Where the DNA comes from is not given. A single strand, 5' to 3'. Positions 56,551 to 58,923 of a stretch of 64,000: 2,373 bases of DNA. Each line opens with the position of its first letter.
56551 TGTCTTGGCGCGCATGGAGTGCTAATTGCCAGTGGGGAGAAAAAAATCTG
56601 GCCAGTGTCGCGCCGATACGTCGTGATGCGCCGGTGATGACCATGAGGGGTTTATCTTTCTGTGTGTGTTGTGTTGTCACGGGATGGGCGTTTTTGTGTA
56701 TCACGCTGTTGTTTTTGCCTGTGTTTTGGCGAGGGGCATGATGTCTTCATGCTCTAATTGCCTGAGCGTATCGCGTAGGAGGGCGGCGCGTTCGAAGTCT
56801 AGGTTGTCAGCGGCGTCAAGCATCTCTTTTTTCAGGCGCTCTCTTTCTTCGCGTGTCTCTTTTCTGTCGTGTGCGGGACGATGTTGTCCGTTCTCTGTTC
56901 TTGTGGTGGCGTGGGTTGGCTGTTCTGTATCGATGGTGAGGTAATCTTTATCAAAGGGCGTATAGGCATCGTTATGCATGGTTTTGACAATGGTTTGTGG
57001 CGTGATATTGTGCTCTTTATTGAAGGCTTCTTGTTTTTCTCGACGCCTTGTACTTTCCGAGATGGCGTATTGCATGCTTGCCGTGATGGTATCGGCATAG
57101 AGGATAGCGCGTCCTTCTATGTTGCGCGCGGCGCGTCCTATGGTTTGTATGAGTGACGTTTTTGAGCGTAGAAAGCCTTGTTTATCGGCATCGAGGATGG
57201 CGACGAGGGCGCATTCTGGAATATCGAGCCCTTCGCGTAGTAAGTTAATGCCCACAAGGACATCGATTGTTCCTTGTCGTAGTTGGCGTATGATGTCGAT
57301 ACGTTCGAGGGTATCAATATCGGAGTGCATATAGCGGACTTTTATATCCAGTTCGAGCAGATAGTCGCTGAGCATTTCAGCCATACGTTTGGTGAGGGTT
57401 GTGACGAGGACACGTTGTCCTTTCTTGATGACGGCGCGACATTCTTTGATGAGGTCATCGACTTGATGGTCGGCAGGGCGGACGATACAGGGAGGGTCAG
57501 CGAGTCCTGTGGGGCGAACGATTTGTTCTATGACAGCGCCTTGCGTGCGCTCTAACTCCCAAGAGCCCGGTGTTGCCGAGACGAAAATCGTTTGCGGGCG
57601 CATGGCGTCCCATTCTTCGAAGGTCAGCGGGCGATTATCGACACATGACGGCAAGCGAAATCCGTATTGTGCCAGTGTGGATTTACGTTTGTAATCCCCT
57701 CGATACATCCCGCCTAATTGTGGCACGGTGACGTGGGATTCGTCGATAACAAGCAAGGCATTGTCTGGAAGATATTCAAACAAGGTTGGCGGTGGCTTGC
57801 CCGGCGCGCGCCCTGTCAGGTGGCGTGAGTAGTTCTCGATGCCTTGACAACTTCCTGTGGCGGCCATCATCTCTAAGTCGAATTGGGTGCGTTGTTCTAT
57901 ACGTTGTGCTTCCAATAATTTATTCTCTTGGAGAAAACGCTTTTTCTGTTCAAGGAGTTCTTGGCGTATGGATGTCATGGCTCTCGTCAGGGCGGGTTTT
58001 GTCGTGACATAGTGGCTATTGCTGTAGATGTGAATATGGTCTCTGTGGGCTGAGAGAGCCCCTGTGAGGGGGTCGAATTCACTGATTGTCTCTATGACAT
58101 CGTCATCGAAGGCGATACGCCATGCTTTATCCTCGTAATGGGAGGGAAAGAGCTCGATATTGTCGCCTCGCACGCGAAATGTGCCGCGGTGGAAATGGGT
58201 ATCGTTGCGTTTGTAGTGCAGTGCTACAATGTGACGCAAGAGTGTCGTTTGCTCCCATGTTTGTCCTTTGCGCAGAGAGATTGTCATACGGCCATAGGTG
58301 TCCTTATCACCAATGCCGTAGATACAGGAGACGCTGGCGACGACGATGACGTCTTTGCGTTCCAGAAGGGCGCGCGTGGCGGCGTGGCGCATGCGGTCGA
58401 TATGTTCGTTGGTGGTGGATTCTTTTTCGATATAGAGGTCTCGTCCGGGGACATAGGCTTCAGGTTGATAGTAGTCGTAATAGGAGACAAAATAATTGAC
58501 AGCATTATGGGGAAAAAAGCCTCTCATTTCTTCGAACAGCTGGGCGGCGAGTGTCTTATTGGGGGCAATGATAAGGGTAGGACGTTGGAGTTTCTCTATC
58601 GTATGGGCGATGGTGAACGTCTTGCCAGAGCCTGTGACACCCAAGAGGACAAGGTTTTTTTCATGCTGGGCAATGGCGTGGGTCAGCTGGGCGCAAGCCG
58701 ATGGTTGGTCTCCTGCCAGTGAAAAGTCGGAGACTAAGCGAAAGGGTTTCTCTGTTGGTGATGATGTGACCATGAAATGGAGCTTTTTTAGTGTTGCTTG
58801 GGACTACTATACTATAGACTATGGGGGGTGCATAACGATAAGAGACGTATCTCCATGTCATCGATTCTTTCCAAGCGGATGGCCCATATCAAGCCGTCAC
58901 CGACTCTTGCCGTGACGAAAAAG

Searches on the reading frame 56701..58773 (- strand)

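Call 80: search_protein_families(library=ncbifam, proteins=[window:56701-58773:-], max_evalue=1e-10)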
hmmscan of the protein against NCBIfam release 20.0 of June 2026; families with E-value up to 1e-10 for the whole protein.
window:56701-58773:- (690 aa): 8 families
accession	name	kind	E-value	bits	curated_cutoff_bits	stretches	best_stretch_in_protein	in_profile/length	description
NF003673.1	PRK05298.1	equivalog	0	1019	743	1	11-675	2-652/653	excinuclease ABC subunit UvrB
TIGR00631.1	uvrb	equivalog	2.5e-293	974.3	750.1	1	11-673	2-657/658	excinuclease ABC subunit UvrB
NF004066.1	PRK05580.1-3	equivalog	3.1e-14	52.2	813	0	10-90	244-326/788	primosomal protein N'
TIGR00580.2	mfd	equivalog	4.3e-14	51.9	800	0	183-285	2-105/907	transcription-repair coupling factor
NF010337.0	PRK13766.1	equivalog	1.3e-12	46.7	610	0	437-645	352-564/781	Hef nuclease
NF004070.0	PRK05580.2-2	equivalog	5.9e-12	44.5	921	0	479-571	510-612/729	primosomal protein N'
TIGR00595.1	priA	equivalog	7.8e-12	44.5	230.35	0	459-588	272-410/509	replication restart helicase PriA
NF053631.1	RNA_helic_CshA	equivalog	8e-11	41.5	646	0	449-596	234-384/434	degradosome RNA helicase CshA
